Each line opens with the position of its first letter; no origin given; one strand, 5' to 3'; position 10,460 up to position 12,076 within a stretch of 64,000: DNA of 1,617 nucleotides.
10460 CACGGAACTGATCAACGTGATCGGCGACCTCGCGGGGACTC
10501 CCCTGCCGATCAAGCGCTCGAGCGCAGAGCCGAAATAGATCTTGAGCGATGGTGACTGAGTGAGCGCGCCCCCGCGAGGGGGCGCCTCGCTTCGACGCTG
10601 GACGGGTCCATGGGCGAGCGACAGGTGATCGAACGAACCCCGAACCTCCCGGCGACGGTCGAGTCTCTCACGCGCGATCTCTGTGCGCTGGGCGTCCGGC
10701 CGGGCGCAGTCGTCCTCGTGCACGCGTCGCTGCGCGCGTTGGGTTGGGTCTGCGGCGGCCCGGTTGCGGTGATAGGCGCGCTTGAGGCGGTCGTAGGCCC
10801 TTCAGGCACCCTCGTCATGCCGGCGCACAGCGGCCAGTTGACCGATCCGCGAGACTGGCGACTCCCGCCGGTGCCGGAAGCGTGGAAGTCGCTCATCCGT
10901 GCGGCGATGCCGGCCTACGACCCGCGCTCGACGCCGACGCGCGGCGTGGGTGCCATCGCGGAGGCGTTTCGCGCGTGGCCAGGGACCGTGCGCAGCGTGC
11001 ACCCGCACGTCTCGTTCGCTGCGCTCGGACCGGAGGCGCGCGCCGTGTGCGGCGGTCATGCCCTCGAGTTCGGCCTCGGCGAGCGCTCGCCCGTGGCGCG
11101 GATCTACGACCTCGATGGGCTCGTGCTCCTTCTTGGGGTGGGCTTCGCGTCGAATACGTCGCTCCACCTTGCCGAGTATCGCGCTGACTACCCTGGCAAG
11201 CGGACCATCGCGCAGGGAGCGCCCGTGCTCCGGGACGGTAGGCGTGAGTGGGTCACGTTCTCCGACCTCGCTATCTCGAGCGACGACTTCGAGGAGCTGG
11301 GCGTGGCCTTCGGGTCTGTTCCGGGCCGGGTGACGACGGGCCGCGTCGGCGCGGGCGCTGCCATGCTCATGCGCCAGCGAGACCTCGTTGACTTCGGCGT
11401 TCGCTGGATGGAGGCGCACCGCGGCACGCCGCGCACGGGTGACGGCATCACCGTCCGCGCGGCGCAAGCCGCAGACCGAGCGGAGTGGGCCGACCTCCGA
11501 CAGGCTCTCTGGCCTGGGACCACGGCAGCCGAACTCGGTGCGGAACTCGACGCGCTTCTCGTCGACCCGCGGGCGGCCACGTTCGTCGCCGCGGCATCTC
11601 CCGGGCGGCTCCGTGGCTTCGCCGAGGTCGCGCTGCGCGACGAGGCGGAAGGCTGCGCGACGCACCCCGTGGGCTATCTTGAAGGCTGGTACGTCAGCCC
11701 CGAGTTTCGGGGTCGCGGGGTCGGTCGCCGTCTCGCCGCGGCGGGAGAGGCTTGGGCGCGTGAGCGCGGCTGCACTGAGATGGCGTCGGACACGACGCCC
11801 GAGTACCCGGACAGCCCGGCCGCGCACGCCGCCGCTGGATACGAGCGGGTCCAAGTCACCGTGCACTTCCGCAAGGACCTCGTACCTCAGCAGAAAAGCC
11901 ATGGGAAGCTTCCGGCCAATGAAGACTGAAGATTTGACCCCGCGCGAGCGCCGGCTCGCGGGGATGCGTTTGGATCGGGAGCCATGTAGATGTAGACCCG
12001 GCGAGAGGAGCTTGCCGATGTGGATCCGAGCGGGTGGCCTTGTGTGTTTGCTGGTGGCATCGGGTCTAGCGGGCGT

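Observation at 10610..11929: Single ORF fusing an AAC(3)-family domain to an AAC(6')-I-type GNAT domain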

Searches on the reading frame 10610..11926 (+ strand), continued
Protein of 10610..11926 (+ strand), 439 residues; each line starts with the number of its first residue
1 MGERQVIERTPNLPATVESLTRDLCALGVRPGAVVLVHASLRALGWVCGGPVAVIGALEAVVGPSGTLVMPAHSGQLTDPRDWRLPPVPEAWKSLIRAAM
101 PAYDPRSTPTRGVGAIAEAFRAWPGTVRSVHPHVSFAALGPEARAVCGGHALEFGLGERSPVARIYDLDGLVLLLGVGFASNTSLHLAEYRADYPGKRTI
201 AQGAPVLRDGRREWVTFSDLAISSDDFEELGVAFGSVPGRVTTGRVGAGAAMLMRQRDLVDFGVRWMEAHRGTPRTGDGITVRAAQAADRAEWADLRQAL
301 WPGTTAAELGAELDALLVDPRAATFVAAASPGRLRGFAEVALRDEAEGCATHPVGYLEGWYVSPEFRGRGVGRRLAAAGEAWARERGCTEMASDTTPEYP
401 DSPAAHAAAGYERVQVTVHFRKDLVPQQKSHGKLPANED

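Call 78: find_encoding_contigs(protein=P0103, flank=3500, max_places=1)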
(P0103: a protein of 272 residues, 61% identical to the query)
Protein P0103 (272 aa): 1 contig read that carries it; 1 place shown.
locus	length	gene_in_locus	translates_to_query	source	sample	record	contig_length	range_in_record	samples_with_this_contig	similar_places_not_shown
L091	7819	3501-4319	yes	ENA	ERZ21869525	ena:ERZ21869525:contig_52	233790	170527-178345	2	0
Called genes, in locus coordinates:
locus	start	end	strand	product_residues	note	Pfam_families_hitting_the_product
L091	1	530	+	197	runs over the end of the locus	PF13302:Acetyltransf_3, PF00583:Acetyltransf_1, PF13523:Acetyltransf_8 (weak)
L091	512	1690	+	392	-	PF01321:Creatinase_N, PF00557:Peptidase_M24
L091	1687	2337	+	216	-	PF13489:Methyltransf_23, PF13847:Methyltransf_31, PF08241:Methyltransf_11, PF08242:Methyltransf_12, PF13649:Methyltransf_25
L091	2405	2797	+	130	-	PF24709:DUF7670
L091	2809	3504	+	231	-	PF00702:Hydrolase, PF12710:HAD (weak), PF13419:HAD_2, PF13242:Hydrolase_like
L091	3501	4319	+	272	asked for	PF02522:Antibiotic_NAT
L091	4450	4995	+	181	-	-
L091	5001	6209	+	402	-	PF01135:PCMT, PF02353:CMAS (weak), PF13649:Methyltransf_25, PF13847:Methyltransf_31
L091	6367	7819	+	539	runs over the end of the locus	PF00501:AMP-binding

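Call 79: find_encoding_contigs(protein=P0115, flank=3500, max_places=1)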
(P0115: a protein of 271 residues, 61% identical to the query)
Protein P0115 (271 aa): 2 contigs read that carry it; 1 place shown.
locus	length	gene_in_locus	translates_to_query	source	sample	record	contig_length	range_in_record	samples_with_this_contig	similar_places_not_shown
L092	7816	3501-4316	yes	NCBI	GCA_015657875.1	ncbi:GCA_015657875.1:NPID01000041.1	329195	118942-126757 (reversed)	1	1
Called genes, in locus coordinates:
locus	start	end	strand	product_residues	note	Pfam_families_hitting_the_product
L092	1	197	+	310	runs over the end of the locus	PF13646:HEAT_2 (weak)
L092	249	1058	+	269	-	PF03976:PPK2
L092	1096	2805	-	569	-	PF05833:NFACT_N, PF05670:NFACT-R_1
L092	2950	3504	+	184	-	PF01931:NTPase_I-T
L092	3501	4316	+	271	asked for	PF02522:Antibiotic_NAT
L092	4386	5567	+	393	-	-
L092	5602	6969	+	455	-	PF02056:Glyco_hydro_4, PF11975:Glyco_hydro_4C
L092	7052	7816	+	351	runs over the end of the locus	PF01087:GalP_UDP_transf, PF02744:GalP_UDP_tr_C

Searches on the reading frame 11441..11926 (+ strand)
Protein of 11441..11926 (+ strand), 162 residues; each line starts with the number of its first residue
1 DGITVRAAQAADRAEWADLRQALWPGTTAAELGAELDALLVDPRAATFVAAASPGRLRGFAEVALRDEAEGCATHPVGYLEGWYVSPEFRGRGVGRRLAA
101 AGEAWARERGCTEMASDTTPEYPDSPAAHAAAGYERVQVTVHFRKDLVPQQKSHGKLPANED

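Call 4: search_protein_families(library=ncbifam, proteins=[window:11441-11926:+], max_evalue=0.01)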
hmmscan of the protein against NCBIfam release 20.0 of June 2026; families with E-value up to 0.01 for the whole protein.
window:11441-11926:+ (162 aa): 24 families
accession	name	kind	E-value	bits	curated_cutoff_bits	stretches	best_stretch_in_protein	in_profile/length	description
NF043067.1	AAC_6p_group_E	equivalog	1.5e-37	128.6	140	1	10-147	3-140/140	aminoglycoside 6'-N-acetyltransferase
NF033075.0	AAC_6p_Steno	equivalog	4.2e-36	124.3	290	1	4-147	3-145/148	aminoglycoside 6'-N-acetyltransferase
NF000497.1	AAC_6p_Iak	exception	8.8e-35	120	325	1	3-149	6-151/153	aminoglycoside N-acetyltransferase AAC(6')-Iak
NF000138.1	AAC_6p_Iz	exception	1e-34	119.9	320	1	4-149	7-151/153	aminoglycoside N-acetyltransferase AAC(6')-Iz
NF000158.2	AAC_6p_Il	exception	1.5e-30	106.2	270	1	5-147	7-152/152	aminoglycoside N-acetyltransferase AAC(6')-Il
NF038102.1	AAC_6p_III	exception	5.1e-30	104.7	305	1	3-147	8-154/156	tobramycin N-acetyltransferase AAC(6')-III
NF033374.6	AAC_6p_Id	exception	2.4e-27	95.8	320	1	6-149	3-148/149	aminoglycoside N-acetyltransferase AAC(6')-Id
NF000021.4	AAC_6p_Serra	exception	9.9e-27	93.5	310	1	14-147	11-145/146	aminoglycoside 6'-N-acetyltransferase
NF033130.1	AAC_6p_A48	exception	1.1e-26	93.4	300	1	8-145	5-144/147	AacA48 family aminoglycoside 6'-N-acetyltransferase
NF000140.3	AAC_6p_Salmo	exception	2e-26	93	270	1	5-145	3-143/145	cryptic aminoglycoside N-acetyltransferase AAC(6')-Iy/Iaa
NF000224.3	AAC_6p_Acine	exception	5.5e-21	75.1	225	1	10-147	8-145/146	AAC(6')-Ighjkrstuvwx family aminoglycoside N-acetyltransferase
NF000110.2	AAC_6p_If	exception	6.3e-21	75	300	1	12-147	5-142/144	aminoglycoside N-acetyltransferase AAC(6')-If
NF033076.0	AAC_6p_Yersi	exception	7.3e-20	71.8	290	1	11-145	7-140/140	aminoglycoside 6'-N-acetyltransferase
NF000115.2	AAC_6p_Iad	exception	7e-17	61.9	275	1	5-147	2-144/144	aminoglycoside N-acetyltransferase AAC(6')-Iad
NF000123.2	AAC_6p_A34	exception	3.2e-12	46.5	300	1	4-118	4-118/146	aminoglycoside 6'-N-acetyltransferase AacA34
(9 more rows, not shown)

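Call 13: search_solved_structures(query=window:11441-11926:+, max_evalue=0.00001, show_alignments=3)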
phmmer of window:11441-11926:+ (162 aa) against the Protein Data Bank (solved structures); distinct sequences matched with E-value up to 0.00001: 3.
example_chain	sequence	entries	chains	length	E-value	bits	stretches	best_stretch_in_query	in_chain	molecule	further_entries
1s3z_A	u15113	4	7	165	5.7e-26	94.7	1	10-145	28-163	aminoglycoside 6'-N-acetyltransferase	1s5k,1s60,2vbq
4evy_A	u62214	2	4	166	1.2e-19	74.1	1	2-146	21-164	Aminoglycoside N(6')-acetyltransferase type 1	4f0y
4e8o_A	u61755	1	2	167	1.6e-16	64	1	4-147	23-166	Aac(6')-Ih protein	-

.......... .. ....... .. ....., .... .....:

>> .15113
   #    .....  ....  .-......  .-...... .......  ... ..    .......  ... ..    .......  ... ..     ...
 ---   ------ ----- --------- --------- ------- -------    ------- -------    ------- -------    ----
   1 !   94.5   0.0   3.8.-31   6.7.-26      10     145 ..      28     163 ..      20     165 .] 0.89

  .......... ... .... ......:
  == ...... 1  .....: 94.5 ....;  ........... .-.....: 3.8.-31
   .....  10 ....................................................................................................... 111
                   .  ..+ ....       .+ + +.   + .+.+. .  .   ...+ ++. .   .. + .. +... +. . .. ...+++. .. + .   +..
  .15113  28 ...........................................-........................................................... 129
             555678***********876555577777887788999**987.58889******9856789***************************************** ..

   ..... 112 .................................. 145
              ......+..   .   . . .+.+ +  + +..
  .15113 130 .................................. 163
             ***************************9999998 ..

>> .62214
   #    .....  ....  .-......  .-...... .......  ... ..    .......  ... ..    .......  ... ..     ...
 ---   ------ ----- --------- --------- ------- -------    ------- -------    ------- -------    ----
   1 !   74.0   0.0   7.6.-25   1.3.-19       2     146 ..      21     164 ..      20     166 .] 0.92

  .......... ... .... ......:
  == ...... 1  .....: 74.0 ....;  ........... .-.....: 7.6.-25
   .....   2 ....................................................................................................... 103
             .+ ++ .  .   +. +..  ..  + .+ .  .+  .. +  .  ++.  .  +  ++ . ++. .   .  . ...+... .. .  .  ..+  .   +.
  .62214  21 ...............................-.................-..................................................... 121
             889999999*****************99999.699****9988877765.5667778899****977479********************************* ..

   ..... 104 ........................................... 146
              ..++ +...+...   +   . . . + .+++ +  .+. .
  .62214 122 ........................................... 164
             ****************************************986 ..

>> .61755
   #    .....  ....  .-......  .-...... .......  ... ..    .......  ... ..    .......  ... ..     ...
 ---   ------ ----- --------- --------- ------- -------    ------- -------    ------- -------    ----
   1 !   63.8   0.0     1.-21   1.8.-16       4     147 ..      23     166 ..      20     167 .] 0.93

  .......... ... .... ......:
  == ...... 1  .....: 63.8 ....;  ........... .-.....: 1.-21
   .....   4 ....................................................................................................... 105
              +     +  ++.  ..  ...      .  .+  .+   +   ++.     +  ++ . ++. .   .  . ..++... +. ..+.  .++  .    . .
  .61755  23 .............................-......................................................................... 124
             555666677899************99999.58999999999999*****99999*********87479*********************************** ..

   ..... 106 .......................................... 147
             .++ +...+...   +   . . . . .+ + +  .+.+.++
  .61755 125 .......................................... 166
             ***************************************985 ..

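Call 54: find_homologous_proteins(query=window:11441-11926:+, max_evalue=1e-8)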
Query window:11441-11926:+ (162 aa): 779 proteins with E <= 1e-8 among 2140 candidates; the best 120 are listed.
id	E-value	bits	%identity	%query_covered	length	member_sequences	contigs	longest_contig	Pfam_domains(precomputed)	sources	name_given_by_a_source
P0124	2.6e-49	185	61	90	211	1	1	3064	PF13508.14,PF02522.20,PF00583.32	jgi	jgi:aminoglycoside 6'-N-acetyltransferase I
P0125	2.7e-47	179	59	89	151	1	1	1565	PF13508.14,PF00583.32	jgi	jgi:aminoglycoside 6'-N-acetyltransferase I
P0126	3.1e-47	179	58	90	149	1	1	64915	PF13508.14,PF00583.32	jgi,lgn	-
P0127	8.2e-47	177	58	90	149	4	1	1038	PF13508.14,PF00583.32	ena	-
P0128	4.7e-46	175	56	91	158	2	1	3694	PF13673.14,PF13508.14,PF00583.32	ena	-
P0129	1.1e-45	173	61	90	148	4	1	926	PF13508.14,PF08445.17,PF13527.14,PF00583.32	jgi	jgi:aminoglycoside 6'-N-acetyltransferase I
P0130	2.1e-45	173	56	90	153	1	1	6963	PF13508.14,PF00583.32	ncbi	-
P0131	2.7e-45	172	54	93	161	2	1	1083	PF13508.14,PF00583.32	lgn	-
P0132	3.5e-45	172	56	90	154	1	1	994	PF13673.14,PF13508.14,PF00583.32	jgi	jgi:aminoglycoside 6'-N-acetyltransferase I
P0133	1.0e-44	170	59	89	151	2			PF13508.14,PF00583.32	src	-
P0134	1.3e-44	170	56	90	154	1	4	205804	PF13673.14,PF13508.14,PF00583.32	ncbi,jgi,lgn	-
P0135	1.6e-44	170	56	90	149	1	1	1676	PF13508.14,PF00583.32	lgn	-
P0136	3.1e-44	169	55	90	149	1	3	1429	PF13508.14,PF00583.32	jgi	jgi:aminoglycoside 6'-N-acetyltransferase I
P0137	4.0e-44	168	57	84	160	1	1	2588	PF13673.14,PF13508.14,PF00583.32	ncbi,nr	ncbi:MAG: GNAT family N-acetyltransferase [Anaerolineales bacterium]|nr:GNAT family N-acetyltransfer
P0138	4.1e-44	168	54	90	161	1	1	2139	PF13508.14,PF00583.32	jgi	jgi:aminoglycoside 6'-N-acetyltransferase I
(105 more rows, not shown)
